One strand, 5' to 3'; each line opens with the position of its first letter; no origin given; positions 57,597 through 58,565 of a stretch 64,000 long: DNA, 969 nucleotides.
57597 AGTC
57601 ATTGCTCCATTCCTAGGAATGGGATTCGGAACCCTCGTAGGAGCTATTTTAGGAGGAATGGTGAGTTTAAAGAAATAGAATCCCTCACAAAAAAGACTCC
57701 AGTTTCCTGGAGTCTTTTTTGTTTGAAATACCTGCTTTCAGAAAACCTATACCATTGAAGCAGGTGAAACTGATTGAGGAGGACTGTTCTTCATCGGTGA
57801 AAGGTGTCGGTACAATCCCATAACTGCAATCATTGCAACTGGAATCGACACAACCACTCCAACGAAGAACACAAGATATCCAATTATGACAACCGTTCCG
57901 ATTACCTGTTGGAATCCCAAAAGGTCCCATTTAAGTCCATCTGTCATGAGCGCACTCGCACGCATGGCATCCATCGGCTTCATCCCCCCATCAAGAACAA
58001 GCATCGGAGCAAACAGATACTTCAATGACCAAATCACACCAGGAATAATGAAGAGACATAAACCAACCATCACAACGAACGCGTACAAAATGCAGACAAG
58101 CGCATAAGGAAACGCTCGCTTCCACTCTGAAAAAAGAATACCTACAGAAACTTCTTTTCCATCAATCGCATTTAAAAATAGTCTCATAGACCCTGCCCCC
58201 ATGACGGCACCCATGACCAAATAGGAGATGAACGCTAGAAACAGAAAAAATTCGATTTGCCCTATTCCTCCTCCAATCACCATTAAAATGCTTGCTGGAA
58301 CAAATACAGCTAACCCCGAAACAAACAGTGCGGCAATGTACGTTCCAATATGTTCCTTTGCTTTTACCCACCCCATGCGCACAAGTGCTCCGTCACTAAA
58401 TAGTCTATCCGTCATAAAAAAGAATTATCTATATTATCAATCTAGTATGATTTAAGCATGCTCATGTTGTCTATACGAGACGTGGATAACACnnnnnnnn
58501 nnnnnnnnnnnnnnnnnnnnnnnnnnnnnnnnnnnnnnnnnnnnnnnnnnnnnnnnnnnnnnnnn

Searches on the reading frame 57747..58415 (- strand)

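Call 61: search_protein_families(library=pfam, proteins=[window:57747-58415:-], max_evalue=0.001)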
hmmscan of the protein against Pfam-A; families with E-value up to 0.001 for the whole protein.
window:57747-58415:- (222 aa): 1 family
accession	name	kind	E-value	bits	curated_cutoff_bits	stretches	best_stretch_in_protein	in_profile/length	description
PF06790.16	UPF0259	-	1.1e-06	29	31.4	1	69-158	96-187/248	Uncharacterised protein family (UPF0259)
